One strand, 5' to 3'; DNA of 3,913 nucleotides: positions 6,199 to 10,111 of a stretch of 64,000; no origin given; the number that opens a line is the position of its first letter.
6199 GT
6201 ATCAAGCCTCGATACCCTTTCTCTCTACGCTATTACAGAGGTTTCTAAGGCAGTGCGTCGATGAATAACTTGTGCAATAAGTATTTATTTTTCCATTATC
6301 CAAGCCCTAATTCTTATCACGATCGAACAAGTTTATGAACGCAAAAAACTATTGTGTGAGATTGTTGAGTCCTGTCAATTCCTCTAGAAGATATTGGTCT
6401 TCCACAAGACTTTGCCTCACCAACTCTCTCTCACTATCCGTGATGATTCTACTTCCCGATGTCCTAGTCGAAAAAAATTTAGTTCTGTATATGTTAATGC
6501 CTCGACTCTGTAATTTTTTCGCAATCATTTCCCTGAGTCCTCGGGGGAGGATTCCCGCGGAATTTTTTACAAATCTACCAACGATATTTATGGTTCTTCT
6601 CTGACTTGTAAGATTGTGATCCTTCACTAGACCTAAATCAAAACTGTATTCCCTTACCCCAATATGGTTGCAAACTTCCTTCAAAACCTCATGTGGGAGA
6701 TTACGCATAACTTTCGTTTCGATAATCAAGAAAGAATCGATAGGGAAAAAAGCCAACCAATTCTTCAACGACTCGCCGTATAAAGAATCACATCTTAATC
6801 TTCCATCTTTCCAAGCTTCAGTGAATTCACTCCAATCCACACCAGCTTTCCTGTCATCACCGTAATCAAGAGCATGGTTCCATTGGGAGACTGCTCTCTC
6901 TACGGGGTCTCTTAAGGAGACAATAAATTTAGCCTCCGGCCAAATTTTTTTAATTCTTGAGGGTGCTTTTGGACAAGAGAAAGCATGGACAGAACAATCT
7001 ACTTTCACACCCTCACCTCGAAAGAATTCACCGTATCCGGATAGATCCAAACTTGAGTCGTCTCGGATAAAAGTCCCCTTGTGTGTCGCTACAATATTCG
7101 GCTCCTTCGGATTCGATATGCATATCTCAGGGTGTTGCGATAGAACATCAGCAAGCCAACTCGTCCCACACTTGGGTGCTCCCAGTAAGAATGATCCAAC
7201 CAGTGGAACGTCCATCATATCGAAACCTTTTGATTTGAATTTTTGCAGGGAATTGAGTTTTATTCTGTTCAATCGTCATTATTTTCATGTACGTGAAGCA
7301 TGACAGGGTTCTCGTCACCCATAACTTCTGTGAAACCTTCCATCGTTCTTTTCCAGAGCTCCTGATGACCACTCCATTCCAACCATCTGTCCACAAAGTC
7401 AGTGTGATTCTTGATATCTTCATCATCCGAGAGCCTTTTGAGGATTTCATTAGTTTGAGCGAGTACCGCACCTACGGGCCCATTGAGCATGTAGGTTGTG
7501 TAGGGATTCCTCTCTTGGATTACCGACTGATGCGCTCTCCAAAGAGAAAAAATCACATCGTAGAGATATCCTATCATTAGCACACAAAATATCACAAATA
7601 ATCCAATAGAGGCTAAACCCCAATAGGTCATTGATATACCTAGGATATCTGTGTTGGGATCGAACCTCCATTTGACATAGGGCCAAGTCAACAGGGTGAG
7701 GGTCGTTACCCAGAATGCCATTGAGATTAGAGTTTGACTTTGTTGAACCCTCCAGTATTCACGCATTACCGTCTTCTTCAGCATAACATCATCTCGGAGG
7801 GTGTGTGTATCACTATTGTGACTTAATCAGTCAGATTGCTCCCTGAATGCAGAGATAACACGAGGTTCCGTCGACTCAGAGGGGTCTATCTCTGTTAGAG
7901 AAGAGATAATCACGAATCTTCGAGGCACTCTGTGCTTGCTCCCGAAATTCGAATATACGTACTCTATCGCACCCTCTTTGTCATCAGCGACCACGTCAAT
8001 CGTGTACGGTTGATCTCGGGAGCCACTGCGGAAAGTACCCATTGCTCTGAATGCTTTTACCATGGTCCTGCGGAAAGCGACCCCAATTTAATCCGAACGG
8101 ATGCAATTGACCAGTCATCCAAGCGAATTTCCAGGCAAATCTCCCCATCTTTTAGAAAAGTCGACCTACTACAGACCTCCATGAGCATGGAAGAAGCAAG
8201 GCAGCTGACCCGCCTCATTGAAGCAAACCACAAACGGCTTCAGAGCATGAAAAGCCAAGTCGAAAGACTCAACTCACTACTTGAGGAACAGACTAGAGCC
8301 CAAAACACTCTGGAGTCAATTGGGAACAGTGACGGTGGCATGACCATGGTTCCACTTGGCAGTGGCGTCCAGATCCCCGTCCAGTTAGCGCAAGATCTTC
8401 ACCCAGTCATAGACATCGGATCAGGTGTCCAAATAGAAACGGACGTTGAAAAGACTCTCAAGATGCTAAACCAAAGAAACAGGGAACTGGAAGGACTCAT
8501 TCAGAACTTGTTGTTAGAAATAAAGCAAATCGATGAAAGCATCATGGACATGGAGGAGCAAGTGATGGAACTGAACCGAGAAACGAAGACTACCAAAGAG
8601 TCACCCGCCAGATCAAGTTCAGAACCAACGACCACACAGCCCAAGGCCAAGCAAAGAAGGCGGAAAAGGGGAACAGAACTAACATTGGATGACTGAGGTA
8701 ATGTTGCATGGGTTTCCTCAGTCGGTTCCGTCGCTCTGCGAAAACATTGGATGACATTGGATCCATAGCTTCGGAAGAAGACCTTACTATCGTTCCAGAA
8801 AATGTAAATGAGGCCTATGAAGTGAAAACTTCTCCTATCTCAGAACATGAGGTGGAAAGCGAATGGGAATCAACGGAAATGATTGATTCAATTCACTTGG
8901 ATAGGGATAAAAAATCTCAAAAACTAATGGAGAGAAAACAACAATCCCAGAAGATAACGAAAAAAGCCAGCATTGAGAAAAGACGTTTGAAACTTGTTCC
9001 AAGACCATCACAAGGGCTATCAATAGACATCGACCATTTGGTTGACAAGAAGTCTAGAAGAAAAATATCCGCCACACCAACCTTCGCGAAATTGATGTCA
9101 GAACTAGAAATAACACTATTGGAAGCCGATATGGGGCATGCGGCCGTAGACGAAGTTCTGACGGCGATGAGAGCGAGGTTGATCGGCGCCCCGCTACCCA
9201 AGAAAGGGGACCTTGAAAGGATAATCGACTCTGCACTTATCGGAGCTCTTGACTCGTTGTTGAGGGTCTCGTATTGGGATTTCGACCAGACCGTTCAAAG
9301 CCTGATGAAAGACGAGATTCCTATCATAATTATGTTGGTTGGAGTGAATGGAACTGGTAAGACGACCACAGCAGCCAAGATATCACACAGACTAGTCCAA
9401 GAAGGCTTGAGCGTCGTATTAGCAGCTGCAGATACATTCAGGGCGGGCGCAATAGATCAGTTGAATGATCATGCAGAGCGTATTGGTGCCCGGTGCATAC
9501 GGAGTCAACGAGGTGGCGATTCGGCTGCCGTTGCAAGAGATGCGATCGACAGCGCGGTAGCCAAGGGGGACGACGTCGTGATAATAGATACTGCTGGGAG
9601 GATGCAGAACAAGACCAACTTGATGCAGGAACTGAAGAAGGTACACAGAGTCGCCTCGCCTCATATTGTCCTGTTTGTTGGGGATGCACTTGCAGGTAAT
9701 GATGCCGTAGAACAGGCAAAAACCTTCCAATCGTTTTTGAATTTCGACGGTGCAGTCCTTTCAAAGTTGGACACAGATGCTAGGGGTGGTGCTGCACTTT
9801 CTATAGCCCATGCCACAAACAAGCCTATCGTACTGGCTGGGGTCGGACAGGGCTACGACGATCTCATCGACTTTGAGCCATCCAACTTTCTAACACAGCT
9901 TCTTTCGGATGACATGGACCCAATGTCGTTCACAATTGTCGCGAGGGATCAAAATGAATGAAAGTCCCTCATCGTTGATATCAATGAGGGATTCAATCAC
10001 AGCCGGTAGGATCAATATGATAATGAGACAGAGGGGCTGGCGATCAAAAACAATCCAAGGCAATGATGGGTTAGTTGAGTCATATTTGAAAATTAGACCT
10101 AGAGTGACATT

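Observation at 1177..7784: Teichoic-acid-like (CDP-glycerol / poly-glycerol-phosphate) glycopolymer cluster with a sulfotransferase, in a low-GC island of an archaeal genome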

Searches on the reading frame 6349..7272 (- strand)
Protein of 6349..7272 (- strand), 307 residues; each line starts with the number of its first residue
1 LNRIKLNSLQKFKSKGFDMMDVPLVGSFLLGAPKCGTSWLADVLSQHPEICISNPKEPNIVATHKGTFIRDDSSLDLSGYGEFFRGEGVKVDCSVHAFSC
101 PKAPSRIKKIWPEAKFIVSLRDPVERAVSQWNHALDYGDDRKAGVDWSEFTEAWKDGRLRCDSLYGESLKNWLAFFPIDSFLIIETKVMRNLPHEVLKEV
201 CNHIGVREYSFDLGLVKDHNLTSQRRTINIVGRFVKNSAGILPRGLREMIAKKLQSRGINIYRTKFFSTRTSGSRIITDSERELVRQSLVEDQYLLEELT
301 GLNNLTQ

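Call 3: search_protein_families(library=pfam, proteins=[window:6349-7272:-], max_evalue=0.01)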
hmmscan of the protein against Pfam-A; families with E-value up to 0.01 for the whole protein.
window:6349-7272:- (307 aa): 2 families
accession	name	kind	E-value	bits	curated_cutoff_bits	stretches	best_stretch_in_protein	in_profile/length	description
PF00685.33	Sulfotransfer_1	-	3.5e-14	53.3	22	1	28-207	5-182/255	Sulfotransferase domain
PF13469.12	Sulfotransfer_3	-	2e-11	45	27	2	105-207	116-213/216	Sulfotransferase family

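Call 4: search_protein_families(library=ncbifam, proteins=[window:6349-7272:-], max_evalue=0.01)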
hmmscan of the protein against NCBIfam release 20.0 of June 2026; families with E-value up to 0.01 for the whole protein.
window:6349-7272:- (307 aa): 1 family
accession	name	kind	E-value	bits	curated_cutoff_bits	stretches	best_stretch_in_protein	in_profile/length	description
NF052394.1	NodProtNoeE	equivalog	0.00013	20.8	500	1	21-60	6-42/387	nodulation protein NoeE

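Call 45: search_solved_structures(query=window:6349-7218:-, max_evalue=0.1, show_alignments=1)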
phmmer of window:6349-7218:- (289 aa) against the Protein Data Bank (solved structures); distinct sequences matched with E-value up to 0.1: 19.
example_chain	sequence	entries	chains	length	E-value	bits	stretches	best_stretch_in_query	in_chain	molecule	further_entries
3rnl_A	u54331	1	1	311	1.3e-11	47.7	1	7-200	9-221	Sulfotransferase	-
1zrh_A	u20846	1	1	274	4.8e-09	39.3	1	9-169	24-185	Heparan sulfate glucosamine 3-O-sulfotransferase 1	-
3uan_A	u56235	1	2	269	1.1e-08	38.1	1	9-169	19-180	Heparan sulfate glucosamine 3-O-sulfotransferase 1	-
1vkj_A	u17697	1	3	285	1.2e-08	38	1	9-169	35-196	heparan sulfate (glucosamine) 3-O-sulfotransferase 1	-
1nst_A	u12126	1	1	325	1.8e-06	30.8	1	10-189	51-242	HEPARAN SULFATE N-DEACETYLASE/N-SULFOTRANSFERASE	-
1t8t_A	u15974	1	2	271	2.4e-06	30.4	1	9-189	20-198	heparan sulfate D-glucosaminyl 3-O-sulfotransferase 3A1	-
1t8u_A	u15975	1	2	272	2.5e-06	30.4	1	9-189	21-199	heparan sulfate D-glucosaminyl 3-O-sulfotransferase 3A1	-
6xkg_B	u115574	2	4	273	2.5e-06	30.4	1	9-189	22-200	Heparan sulfate glucosamine 3-O-sulfotransferase 3A1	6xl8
3bd9_A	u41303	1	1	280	4.2e-06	29.6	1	9-171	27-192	Heparan sulfate glucosamine 3-O-sulfotransferase 5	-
8ccy_A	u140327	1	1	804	1.1e-05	28.3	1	11-189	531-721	Bifunctional heparan sulfate N-deacetylase/N-sulfotransferase 1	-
8chs_A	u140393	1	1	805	1.1e-05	28.3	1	11-189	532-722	Bifunctional heparan sulfate N-deacetylase/N-sulfotransferase 1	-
7scd_A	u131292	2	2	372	1.1e-05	28.3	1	10-171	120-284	Thioredoxin 1,Heparan sulfate glucosamine 3-O-sulfotransferase 5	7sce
9f6z_A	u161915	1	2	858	1.2e-05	28.1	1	11-189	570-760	Bifunctional heparan sulfate N-deacetylase/N-sulfotransferase 1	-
8cd0_A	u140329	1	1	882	1.2e-05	28.1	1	11-189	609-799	Bifunctional heparan sulfate N-deacetylase/N-sulfotransferase 1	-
5x2b_D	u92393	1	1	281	0.036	16.7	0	9-35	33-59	Sulfotransferase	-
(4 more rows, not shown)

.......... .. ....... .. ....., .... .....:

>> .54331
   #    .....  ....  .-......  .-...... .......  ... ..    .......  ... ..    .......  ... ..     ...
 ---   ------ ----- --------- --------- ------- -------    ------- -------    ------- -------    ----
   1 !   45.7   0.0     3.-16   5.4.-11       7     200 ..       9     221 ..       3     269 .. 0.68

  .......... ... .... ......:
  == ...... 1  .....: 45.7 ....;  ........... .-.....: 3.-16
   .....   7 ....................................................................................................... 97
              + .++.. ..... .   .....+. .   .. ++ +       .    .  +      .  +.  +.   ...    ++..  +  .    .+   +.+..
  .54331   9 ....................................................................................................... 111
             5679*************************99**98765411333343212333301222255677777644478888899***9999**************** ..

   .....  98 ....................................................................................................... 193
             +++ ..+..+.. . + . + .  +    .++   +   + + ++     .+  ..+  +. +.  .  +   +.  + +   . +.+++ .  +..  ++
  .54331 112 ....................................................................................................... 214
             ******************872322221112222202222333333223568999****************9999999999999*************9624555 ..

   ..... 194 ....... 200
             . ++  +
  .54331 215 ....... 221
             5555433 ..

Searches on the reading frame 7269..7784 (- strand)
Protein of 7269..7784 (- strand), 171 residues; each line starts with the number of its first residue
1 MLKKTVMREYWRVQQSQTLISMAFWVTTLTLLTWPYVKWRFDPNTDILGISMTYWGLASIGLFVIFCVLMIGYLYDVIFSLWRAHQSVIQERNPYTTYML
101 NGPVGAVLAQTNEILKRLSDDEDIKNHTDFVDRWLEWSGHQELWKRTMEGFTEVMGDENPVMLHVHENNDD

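Call 3: search_protein_families(library=pfam, proteins=[window:7269-7784:-], max_evalue=0.01)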
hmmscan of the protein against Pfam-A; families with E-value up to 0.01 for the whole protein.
window:7269-7784:- (171 aa): 2 families
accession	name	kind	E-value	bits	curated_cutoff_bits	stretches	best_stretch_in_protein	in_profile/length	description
PF13937.11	DUF4212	-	0.0011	19.7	30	1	8-75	2-67/79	Domain of unknown function (DUF4212)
PF06664.17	WLS-like_TM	-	0.007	16.1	28.3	1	8-94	104-183/247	Wntless-like, transmembrane domain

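Call 4: search_protein_families(library=ncbifam, proteins=[window:7269-7784:-], max_evalue=0.01)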
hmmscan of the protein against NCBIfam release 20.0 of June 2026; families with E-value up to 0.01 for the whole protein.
window:7269-7784:- (171 aa): 0 families

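Call 85: search_protein_families(library=ncbifam, proteins=[window:7269-7784:-], max_evalue=0.001)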
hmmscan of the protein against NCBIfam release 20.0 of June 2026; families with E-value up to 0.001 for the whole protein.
window:7269-7784:- (171 aa): 0 families

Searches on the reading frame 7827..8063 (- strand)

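Call 3: search_protein_families(library=pfam, proteins=[window:7827-8063:-], max_evalue=0.01)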
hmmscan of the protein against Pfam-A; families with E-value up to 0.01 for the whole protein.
window:7827-8063:- (78 aa): 1 family
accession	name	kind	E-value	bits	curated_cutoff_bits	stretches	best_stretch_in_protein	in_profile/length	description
PF01775.22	Ribosomal_L18A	-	5.6e-11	43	22.9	1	2-54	1-56/59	Ribosomal proteins 50S-L18Ae/60S-L20/60S-L18A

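Call 4: search_protein_families(library=ncbifam, proteins=[window:7827-8063:-], max_evalue=0.01)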
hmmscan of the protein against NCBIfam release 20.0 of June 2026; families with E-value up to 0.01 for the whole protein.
window:7827-8063:- (78 aa): 1 family
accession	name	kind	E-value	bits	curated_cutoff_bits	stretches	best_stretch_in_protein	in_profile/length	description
NF001981.1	PRK00773.1-1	equivalog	1.5e-13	50.5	40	1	3-57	1-55/56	50S ribosomal protein L18Ae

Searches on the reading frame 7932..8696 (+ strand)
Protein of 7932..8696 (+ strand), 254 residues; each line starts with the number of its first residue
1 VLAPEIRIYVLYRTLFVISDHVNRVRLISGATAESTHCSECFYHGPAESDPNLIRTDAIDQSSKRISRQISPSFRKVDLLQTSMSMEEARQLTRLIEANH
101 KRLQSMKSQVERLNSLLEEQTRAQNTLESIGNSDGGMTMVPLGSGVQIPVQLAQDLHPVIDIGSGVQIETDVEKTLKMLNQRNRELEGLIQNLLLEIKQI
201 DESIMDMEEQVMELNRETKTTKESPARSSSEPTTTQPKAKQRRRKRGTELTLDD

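Call 3: search_protein_families(library=pfam, proteins=[window:7932-8696:+], max_evalue=0.01)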
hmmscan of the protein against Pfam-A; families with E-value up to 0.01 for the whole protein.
window:7932-8696:+ (254 aa): 3 families
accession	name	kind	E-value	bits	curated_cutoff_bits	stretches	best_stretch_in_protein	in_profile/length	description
PF02996.22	Prefoldin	-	1.6e-16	60.7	23.2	1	102-213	4-116/120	Prefoldin subunit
PF13094.11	CENP-Q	-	0.0034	18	28.5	0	57-126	25-87/162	CENP-Q, a CENPA-CAD centromere complex subunit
PF14389.11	Lzipper-MIP1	-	0.0036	18.1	32.2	0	186-218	49-81/84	Leucine-zipper of ternary complex factor MIP1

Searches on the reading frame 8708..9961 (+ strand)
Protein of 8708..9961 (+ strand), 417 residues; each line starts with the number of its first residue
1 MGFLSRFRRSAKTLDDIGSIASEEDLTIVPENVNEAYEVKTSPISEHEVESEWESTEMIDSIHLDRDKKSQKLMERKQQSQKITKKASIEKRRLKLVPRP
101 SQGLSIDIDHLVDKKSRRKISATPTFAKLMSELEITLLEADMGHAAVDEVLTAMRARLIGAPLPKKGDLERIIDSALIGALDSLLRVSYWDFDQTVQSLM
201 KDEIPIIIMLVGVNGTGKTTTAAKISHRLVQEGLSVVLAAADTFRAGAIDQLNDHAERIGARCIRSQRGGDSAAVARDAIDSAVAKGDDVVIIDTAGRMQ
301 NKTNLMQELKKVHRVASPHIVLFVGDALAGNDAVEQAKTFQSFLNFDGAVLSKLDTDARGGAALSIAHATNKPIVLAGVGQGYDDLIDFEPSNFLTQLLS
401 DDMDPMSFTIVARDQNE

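Call 3: search_protein_families(library=pfam, proteins=[window:8708-9961:+], max_evalue=0.01)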
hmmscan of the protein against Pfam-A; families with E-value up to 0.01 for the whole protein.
window:8708-9961:+ (417 aa): 23 families
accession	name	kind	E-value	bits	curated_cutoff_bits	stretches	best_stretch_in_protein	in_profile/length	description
PF00448.28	SRP54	-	1.1e-70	237.7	22.7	1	206-399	2-195/196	SRP54-type protein, GTPase domain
PF13401.12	AAA_22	-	7.1e-08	33.3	27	1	207-323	7-121/130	AAA domain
PF13604.12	AAA_30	-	1.4e-07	31.9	27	1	207-344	20-141/191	AAA domain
PF13671.12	AAA_33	-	2.6e-05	25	27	1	208-321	2-103/143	AAA domain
PF06414.18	Zeta_toxin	-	5.5e-05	23.1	22.3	1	199-311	10-119/199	Zeta toxin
PF02881.24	SRP54_N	-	6.5e-05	23.5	22.4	1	111-176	8-74/75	SRP54-type protein, helical bundle domain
PF03308.22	MeaB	-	7.1e-05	22.4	23.1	1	208-308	36-146/273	Methylmalonyl Co-A mutase-associated GTPase MeaB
PF13245.12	AAA_19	-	7.5e-05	23.4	25.1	1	207-327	13-126/134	AAA domain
PF13207.12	AAA_17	-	0.0001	23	27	1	211-324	1-108/136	AAA domain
PF03266.21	NTPase_1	-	0.00014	22.2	23.9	0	208-312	2-121/168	NTPase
PF00004.35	AAA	-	0.00021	22.2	21.2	1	208-303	1-73/131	ATPase family associated with various cellular activities (AAA)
PF13191.12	AAA_16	-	0.00023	22.2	32.6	1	207-326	26-140/167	AAA ATPase domain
PF01583.26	APS_kinase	-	0.00051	20.5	21.1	1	206-254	3-51/152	Adenylylsulphate kinase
PF01656.29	CbiA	-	0.00051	20.4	25.4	0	215-243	9-37/125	CobQ/CobB/MinD/ParA nucleotide binding domain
PF13479.12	AAA_24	-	0.0011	19.3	27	1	206-302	3-79/195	AAA domain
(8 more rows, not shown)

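Call 33: list_cluster_members(proteins=[window:8708-9961:+, window:13627-16686:+, window:1177-3114:-, window:3077-3505:-, window:5128-6171:+, window:7269-7784:-, window:10778-11536:-, window:21265-22689:+])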
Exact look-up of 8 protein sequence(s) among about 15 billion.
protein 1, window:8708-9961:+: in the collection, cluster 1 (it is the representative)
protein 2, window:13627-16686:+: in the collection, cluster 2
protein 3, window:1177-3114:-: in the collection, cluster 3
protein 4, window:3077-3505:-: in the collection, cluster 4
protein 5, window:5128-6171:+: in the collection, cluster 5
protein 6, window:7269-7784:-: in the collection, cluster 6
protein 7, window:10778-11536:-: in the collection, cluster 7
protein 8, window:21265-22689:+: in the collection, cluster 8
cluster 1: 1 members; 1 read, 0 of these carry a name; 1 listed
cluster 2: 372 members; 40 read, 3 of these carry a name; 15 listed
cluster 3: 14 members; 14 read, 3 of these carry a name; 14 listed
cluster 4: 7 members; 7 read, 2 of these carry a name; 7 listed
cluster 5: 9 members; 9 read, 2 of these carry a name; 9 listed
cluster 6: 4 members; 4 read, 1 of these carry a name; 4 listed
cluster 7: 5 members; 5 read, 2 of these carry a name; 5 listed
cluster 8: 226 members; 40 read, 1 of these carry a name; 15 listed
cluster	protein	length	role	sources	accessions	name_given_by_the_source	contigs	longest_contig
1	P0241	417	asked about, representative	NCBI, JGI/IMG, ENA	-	-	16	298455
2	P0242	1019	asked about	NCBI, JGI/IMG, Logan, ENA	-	-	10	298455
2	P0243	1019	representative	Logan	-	-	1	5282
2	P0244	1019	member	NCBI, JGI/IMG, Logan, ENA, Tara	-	strand:- start:25947 stop:29006 length:3060 start_codon:yes stop_codon:yes ...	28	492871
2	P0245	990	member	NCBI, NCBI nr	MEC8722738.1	MAG: AIR synthase-related protein [Candidatus Thermoplasmatota archaeon] | AIR synthase-related protein [Candidatus Thermoplasmatota archaeon]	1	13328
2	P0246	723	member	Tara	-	strand:- start:307 stop:2478 length:2172 start_codon:yes stop_codon:yes gene_type:complete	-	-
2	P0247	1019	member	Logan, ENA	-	-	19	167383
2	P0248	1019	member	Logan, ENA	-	-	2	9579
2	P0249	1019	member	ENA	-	-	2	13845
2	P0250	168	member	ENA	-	-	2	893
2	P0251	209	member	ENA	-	-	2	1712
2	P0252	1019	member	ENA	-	-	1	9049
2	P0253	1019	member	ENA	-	-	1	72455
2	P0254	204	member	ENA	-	-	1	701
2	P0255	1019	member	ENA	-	-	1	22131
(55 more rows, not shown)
